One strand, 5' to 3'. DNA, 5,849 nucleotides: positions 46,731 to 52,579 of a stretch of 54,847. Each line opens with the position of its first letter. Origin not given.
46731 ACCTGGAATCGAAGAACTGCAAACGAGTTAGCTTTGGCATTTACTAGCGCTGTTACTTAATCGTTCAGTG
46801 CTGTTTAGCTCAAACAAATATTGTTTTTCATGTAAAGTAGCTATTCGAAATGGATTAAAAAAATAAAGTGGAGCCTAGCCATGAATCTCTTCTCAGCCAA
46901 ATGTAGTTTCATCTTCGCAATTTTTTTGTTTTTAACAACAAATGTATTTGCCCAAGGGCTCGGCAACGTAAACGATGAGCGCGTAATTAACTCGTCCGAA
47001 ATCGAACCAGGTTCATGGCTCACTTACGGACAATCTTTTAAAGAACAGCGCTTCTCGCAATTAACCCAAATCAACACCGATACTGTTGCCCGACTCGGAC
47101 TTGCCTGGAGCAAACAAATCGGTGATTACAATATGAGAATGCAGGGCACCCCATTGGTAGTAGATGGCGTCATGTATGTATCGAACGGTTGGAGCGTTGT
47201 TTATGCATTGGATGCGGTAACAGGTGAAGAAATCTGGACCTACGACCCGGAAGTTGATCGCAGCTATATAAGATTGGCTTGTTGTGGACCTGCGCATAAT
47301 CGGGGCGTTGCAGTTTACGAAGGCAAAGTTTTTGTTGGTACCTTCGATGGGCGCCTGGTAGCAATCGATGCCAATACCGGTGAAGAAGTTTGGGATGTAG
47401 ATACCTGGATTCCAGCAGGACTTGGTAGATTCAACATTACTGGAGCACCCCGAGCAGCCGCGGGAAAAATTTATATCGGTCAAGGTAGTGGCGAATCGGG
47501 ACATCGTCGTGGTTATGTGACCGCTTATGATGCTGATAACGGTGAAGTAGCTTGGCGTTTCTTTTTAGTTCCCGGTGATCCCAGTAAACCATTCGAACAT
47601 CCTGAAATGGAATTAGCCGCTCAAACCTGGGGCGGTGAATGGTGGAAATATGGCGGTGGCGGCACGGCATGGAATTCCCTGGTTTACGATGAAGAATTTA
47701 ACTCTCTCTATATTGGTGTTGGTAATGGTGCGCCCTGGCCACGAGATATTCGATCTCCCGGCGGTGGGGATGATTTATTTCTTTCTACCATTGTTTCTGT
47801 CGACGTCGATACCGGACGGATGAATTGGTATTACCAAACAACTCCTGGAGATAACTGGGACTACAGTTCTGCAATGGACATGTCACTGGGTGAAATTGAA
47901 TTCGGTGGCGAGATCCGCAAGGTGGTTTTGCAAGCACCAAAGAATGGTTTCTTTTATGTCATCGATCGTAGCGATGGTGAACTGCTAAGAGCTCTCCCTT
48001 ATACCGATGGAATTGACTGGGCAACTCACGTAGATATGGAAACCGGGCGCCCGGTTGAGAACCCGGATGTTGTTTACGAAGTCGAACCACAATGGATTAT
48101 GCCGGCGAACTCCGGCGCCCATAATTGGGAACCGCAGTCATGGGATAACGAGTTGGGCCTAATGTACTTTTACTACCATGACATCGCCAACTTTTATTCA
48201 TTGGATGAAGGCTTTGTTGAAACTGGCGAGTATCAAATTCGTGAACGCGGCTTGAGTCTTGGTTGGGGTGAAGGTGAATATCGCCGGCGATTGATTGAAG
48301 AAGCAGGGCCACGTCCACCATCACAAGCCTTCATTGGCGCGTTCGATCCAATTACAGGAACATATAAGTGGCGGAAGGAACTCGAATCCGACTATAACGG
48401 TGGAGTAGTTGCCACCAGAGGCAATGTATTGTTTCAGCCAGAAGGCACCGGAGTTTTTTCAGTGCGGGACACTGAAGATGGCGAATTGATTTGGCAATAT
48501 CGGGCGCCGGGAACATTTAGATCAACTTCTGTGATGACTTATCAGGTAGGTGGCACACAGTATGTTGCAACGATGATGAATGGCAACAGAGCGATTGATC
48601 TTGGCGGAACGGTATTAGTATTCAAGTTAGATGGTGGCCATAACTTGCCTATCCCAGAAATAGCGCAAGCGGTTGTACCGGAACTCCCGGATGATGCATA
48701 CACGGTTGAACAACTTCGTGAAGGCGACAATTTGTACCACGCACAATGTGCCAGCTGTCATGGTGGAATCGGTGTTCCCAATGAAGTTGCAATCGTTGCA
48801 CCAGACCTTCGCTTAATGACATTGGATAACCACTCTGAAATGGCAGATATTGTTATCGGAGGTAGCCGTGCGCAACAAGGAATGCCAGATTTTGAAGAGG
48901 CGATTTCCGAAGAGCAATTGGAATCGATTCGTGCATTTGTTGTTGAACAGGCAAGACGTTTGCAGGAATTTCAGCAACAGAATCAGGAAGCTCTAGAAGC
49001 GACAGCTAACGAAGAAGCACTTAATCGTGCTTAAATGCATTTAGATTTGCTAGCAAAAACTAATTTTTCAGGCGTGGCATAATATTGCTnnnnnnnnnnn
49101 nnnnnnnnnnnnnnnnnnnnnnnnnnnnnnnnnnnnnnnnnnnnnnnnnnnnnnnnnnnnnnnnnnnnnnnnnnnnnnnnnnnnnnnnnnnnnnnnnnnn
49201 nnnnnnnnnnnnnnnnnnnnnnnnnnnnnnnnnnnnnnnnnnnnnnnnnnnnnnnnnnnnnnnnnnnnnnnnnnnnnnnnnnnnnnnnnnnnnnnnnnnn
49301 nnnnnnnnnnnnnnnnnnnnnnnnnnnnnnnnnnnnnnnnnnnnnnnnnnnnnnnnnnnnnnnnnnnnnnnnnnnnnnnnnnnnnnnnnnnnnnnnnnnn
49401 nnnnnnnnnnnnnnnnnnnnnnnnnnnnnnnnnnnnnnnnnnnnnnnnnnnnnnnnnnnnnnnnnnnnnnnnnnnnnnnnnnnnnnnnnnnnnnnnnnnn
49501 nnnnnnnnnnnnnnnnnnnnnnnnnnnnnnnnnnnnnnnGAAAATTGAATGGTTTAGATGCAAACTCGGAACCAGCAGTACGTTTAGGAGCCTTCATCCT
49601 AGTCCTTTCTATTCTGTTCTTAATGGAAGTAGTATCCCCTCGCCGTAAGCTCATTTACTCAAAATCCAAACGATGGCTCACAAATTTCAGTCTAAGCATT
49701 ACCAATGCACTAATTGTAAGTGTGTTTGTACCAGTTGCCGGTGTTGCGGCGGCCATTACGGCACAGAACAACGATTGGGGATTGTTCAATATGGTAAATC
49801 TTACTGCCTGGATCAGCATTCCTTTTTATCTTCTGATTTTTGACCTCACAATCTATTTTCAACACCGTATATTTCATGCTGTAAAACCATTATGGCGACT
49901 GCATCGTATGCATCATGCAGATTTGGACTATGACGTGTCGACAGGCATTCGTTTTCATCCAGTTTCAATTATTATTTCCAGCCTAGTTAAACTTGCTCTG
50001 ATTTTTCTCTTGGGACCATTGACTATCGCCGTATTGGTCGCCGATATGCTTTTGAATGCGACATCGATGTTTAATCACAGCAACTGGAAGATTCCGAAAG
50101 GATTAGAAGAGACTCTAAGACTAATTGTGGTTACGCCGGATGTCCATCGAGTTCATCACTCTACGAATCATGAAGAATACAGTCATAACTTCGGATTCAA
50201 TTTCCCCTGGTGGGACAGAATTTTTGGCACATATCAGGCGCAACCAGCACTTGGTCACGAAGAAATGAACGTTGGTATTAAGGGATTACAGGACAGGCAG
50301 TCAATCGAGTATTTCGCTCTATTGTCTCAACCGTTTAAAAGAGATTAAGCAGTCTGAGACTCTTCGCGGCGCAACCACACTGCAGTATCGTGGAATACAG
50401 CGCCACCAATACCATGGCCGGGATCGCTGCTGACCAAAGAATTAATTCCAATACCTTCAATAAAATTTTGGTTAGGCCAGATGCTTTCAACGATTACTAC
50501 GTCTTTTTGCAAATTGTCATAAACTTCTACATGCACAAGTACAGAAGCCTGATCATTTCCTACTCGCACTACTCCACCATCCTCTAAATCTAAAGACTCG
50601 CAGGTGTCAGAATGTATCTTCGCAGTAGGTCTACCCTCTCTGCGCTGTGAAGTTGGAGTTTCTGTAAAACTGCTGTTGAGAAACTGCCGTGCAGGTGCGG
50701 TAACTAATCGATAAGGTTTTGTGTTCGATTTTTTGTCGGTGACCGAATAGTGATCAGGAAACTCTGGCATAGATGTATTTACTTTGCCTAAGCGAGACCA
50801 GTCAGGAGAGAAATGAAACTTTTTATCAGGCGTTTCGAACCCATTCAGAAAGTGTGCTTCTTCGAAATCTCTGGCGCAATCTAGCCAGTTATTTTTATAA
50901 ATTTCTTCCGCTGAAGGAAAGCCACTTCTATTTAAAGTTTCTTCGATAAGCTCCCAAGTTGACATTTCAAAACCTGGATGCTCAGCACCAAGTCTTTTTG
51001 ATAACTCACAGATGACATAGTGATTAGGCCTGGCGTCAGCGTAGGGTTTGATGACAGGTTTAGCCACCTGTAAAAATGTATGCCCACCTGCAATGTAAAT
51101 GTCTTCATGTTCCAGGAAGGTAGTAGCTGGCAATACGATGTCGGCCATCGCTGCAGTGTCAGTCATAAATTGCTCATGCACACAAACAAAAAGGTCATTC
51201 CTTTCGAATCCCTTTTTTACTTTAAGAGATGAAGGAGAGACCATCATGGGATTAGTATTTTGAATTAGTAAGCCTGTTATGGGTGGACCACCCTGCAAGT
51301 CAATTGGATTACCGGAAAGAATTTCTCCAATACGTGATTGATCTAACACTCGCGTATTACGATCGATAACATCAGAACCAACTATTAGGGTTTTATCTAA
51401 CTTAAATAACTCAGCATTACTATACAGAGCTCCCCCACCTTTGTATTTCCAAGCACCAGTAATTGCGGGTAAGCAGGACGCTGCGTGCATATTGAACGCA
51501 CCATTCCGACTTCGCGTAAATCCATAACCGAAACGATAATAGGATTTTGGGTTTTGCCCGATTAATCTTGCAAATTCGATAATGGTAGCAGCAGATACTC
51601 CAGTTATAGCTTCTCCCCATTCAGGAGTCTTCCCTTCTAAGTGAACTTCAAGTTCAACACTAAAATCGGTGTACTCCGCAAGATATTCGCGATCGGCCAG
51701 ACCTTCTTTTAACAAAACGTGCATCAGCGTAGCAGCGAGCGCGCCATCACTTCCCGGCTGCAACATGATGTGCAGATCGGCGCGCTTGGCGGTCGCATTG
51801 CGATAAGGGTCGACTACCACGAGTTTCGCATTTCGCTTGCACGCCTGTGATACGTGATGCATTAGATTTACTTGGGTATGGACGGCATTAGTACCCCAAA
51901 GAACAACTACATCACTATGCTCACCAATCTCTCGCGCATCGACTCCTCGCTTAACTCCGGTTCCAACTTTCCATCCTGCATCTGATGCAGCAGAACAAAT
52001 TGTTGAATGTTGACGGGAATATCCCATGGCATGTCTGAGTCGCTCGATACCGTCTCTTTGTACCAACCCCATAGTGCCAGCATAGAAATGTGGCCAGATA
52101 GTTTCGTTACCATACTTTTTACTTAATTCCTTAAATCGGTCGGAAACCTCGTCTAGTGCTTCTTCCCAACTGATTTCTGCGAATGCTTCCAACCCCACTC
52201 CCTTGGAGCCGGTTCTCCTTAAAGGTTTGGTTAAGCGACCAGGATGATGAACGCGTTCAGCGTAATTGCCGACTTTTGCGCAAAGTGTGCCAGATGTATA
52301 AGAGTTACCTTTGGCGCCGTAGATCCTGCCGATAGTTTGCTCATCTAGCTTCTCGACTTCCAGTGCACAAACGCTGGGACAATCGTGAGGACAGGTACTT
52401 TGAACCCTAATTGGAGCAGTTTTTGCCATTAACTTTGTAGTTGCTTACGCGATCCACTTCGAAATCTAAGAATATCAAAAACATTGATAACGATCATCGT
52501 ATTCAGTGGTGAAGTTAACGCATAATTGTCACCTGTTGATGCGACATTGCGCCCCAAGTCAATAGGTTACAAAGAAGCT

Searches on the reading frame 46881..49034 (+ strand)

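Call 10: search_protein_families(library=pfam, proteins=[window:46881-49034:+], max_evalue=0.001)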
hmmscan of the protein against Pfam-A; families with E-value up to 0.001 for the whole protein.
window:46881-49034:+ (717 aa): 4 families
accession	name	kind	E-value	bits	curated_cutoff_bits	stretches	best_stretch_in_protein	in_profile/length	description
PF01011.28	PQQ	-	1.7e-66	225.7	26.7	2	46-369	1-335/595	Glucose/ethanol/alcohol dehydrogenase, beta-propeller domain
PF13360.13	PQQ_2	-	7.2e-28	98.2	27.6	2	86-226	24-143/233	Outer membrane protein assembly factor BamB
PF13442.11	Cytochrome_CBB3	-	3.6e-10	40.4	27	1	611-687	2-68/68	Cytochrome C oxidase, cbb3-type, subunit III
PF13570.13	Beta-prop_ACSF4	-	6.4e-09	36.1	133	0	90-175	8-89/329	Beta-alanine-activating enzyme, beta-propeller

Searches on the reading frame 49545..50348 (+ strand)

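Call 10: search_protein_families(library=pfam, proteins=[window:49545-50348:+], max_evalue=0.001)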
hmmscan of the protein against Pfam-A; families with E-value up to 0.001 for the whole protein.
window:49545-50348:+ (267 aa): 1 family
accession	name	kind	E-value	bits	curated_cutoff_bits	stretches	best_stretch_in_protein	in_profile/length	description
PF04116.19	FA_hydroxylase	-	4.5e-28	98.7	31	1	94-229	3-132/132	Fatty acid hydroxylase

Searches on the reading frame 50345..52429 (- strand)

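Call 10: search_protein_families(library=pfam, proteins=[window:50345-52429:-], max_evalue=0.001)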
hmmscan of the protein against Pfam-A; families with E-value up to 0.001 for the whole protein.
window:50345-52429:- (694 aa): 3 families
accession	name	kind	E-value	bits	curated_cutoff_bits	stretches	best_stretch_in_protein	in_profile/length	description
PF00384.28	Molybdopterin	-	2.7e-44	152.1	24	1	65-479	1-353/353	Molybdopterin oxidoreductase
PF01568.27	Molydop_binding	-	1.1e-12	48.4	26.8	1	574-674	2-101/110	Molydopterin dinucleotide binding domain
PF04879.21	Molybdop_Fe4S4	-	8.6e-06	26.1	22.7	1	9-62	4-55/55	Molybdopterin oxidoreductase Fe4S4 domain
